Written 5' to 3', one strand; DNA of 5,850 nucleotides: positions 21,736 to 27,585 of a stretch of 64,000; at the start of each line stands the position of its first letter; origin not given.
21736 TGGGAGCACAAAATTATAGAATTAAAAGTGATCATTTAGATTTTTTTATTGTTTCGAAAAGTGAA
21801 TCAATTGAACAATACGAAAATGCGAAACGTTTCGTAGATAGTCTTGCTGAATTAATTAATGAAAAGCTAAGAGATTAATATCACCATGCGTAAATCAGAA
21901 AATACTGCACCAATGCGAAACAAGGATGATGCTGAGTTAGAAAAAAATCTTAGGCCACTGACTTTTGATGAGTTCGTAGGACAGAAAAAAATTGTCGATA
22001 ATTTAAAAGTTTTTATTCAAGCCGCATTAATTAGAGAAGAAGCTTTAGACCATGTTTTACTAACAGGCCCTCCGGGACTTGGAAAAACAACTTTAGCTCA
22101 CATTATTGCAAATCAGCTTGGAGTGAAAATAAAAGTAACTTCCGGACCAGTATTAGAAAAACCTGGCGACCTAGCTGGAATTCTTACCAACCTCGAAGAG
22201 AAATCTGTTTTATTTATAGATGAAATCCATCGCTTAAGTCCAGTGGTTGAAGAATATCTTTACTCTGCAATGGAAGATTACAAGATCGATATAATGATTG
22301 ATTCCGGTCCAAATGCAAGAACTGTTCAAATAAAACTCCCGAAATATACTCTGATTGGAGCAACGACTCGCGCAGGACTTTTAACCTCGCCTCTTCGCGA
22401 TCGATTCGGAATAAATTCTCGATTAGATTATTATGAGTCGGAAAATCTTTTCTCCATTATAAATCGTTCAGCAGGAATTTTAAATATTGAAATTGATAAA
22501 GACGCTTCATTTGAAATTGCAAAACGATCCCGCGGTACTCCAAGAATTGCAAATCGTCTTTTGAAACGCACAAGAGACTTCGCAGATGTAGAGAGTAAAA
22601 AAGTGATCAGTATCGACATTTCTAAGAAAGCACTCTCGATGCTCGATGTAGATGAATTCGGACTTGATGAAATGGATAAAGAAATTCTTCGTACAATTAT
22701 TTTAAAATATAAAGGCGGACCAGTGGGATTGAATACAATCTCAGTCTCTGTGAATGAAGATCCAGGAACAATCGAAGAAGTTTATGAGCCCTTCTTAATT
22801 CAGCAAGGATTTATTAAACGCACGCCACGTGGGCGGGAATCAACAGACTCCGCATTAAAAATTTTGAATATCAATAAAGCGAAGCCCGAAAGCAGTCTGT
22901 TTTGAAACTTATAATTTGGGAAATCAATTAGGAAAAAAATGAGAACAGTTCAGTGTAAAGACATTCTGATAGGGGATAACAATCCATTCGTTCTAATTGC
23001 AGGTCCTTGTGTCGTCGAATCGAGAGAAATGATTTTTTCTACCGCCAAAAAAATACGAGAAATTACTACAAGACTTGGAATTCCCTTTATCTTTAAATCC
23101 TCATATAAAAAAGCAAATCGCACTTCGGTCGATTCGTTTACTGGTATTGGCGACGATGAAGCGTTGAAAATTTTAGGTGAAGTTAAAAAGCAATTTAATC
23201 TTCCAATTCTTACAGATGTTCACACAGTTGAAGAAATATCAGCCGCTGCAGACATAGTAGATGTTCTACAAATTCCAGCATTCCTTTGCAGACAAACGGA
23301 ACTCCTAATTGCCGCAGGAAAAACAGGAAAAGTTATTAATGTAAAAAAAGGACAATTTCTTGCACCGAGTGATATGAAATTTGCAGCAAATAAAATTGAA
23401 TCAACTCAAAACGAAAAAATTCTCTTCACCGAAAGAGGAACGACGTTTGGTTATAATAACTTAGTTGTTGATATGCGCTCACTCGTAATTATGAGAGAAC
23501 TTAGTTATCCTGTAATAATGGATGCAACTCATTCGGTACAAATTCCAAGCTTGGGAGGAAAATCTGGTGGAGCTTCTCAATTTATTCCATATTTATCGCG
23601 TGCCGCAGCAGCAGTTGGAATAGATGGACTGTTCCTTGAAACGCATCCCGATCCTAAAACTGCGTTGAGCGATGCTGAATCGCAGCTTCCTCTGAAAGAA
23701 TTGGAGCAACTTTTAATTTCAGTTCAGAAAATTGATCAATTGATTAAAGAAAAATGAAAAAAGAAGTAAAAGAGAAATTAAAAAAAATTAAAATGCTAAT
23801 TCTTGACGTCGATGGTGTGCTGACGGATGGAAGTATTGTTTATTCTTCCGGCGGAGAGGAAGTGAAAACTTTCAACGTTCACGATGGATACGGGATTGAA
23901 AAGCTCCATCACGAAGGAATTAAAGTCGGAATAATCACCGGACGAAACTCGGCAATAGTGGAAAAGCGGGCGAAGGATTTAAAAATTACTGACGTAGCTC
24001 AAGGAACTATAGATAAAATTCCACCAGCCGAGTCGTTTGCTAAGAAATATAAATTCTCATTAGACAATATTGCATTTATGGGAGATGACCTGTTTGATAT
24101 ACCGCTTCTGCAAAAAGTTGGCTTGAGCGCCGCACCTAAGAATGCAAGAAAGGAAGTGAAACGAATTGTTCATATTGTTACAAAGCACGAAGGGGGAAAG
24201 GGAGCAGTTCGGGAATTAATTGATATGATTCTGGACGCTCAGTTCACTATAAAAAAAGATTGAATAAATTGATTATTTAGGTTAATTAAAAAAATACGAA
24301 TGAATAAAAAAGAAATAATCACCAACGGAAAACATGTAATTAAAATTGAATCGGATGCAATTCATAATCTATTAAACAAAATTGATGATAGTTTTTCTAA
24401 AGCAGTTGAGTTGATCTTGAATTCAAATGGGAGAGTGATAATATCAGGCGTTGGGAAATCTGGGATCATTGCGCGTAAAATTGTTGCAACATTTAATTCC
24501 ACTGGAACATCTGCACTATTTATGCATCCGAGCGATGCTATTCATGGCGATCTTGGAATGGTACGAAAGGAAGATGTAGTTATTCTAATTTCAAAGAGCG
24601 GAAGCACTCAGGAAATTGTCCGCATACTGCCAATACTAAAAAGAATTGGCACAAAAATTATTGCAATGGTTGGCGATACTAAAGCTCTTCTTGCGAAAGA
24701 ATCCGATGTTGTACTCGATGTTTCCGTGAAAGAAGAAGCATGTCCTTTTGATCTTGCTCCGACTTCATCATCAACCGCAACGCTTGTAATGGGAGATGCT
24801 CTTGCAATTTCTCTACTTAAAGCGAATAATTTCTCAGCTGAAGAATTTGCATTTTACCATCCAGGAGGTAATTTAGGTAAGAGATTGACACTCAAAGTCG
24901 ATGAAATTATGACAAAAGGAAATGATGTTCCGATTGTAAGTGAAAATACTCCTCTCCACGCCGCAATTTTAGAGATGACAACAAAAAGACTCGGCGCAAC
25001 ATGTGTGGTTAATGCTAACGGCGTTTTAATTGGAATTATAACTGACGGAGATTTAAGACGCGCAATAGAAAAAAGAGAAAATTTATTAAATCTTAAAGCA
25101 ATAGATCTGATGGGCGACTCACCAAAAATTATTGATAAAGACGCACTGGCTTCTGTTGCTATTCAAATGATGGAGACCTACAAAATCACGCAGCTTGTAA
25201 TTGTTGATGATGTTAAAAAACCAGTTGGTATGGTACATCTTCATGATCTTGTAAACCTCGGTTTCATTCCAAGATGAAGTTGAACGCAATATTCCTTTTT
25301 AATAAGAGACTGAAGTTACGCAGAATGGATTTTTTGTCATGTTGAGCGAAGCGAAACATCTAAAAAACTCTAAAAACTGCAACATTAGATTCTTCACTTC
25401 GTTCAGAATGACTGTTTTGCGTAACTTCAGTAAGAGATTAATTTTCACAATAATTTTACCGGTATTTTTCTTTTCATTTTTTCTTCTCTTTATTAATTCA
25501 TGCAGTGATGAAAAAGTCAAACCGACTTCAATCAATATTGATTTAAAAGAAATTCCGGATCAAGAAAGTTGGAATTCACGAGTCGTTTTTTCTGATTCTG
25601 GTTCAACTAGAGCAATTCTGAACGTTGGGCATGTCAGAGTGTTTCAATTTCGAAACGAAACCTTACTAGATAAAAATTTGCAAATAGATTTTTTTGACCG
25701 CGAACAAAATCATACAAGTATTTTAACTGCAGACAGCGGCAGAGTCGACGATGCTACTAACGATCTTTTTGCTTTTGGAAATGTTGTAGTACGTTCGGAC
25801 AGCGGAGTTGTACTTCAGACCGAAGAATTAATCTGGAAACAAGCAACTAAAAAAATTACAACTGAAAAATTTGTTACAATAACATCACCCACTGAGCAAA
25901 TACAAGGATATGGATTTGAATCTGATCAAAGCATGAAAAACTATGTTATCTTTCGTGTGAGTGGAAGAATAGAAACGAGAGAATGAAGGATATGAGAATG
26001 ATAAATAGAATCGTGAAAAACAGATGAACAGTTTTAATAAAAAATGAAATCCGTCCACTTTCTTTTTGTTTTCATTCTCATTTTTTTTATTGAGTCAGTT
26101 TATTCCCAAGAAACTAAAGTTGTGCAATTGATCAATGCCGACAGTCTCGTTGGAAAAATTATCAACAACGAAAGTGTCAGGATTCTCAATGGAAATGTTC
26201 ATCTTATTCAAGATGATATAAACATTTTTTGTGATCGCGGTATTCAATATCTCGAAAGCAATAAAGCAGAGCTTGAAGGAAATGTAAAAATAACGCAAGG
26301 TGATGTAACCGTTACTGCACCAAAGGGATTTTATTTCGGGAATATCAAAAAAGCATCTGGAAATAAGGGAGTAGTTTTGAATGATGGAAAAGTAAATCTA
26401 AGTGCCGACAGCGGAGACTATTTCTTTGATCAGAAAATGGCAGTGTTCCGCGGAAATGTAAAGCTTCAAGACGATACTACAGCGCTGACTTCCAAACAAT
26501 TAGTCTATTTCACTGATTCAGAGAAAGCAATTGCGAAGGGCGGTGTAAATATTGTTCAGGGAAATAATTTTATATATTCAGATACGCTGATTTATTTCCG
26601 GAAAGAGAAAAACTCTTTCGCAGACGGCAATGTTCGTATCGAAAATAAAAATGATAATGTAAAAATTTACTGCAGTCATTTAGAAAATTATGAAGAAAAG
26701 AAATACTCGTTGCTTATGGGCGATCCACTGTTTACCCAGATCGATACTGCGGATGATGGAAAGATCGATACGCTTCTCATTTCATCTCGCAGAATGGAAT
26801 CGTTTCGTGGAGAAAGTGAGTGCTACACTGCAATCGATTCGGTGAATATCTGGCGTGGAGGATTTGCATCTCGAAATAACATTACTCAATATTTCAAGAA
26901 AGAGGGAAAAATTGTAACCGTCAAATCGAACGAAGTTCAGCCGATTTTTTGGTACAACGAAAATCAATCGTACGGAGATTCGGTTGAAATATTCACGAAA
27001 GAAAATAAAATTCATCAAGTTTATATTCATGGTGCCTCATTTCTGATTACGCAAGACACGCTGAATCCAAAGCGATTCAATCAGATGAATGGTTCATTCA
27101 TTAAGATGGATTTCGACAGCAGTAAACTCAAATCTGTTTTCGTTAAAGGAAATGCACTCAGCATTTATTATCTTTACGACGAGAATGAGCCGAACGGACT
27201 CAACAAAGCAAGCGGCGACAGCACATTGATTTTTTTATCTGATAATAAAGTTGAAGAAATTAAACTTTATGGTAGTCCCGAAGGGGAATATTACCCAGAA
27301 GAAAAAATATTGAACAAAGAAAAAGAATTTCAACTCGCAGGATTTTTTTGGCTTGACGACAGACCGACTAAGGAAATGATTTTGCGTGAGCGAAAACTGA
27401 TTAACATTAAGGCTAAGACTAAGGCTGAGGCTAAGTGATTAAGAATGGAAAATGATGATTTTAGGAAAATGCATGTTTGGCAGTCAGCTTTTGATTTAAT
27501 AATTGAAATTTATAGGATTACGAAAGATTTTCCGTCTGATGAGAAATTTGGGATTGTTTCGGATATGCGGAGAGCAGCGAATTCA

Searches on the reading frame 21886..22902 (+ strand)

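Call 76: search_protein_families(library=pfam, proteins=[window:21886-22902:+], max_evalue=0.00001)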
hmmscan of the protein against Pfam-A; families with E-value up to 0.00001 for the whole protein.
window:21886-22902:+ (339 aa): 9 families
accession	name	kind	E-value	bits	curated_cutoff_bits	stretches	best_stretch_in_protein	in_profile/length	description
PF05496.18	RuvB_N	-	1.6e-78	262.4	27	1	22-180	1-159/159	Holliday junction DNA helicase RuvB P-loop domain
PF17864.7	AAA_lid_4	-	1.1e-30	105.6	27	1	183-256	1-74/74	RuvB AAA lid domain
PF05491.19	RuvB_C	-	2e-25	89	24.7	1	257-327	1-71/72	RuvB C-terminal winged helix domain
PF00004.35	AAA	-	8.7e-22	78.4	21.2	1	57-179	1-128/131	ATPase family associated with various cellular activities (AAA)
PF07728.20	AAA_5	-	1.9e-08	34.9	22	1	56-174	1-139/139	AAA domain (dynein-related subfamily)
PF06068.19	TIP49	-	2.2e-06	27.5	23.8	0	28-85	24-81/347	TIP49 P-loop domain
PF13401.12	AAA_22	-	3.4e-06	27.8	27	0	56-80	7-34/130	AAA domain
PF07726.17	AAA_3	-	7.9e-06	26.2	27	0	56-136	1-93/131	ATPase family associated with various cellular activities (AAA)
PF13173.12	AAA_14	-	9.7e-06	26.1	27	0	57-138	5-95/129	AAA domain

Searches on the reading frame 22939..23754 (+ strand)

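Call 76: search_protein_families(library=pfam, proteins=[window:22939-23754:+], max_evalue=0.00001)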
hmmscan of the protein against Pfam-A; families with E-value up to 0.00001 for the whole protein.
window:22939-23754:+ (272 aa): 1 family
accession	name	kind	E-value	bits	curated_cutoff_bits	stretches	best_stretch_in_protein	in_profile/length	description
PF00793.26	DAHP_synth_1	-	1.8e-74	250.5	25.5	1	7-270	8-269/270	DAHP synthetase I family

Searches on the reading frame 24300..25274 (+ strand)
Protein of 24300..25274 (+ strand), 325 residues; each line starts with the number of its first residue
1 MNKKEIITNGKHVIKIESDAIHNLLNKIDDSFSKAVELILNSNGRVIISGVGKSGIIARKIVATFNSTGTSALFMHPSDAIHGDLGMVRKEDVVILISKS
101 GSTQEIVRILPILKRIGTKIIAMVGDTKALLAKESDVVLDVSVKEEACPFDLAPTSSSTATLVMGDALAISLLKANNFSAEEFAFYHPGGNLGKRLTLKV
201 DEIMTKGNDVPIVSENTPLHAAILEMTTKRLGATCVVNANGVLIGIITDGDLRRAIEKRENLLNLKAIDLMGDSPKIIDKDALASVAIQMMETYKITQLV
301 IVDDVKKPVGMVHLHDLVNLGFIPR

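Call 76: search_protein_families(library=pfam, proteins=[window:24300-25274:+], max_evalue=0.00001)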
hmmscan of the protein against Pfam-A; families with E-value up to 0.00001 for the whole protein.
window:24300-25274:+ (325 aa): 3 families
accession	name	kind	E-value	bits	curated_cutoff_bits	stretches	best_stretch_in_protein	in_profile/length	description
PF01380.27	SIS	-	2e-25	89.5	25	1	40-170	2-130/131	SIS domain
PF00571.33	CBS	-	7.6e-19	68.2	24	2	200-257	1-56/57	CBS domain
PF13580.11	SIS_2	-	3.6e-06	27.5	27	0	88-125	101-138/138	SIS domain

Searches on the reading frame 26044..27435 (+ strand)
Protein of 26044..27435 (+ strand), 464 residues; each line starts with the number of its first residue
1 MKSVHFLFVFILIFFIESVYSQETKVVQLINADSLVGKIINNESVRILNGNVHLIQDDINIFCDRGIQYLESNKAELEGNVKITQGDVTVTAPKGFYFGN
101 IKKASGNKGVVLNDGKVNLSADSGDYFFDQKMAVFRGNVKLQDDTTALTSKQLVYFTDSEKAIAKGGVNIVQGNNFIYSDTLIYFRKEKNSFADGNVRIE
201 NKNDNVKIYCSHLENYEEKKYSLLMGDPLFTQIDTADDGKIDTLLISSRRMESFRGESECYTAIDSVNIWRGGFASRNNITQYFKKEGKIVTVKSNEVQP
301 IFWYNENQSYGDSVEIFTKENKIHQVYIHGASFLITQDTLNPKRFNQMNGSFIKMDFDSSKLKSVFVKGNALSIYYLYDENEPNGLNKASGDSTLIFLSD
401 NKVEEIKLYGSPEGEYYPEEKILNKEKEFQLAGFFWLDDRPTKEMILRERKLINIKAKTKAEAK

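Call 77: search_protein_families(library=pfam, proteins=[window:26044-27435:+], max_evalue=0.00001)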
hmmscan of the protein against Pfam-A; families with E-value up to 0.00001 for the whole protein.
window:26044-27435:+ (464 aa): 3 families
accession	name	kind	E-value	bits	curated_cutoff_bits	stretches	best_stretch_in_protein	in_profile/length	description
PF13100.11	OstA_2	-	2e-21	76.7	21.2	1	27-180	4-158/158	OstA-like protein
PF03968.19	LptD_N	-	1.4e-13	51.5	20.4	1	72-160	13-112/113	LptA/(LptD N-terminal domain) LPS transport protein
PF06835.18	LptC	-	3.8e-06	27.1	21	0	116-175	84-148/175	Lipopolysaccharide-assembly, LptC-related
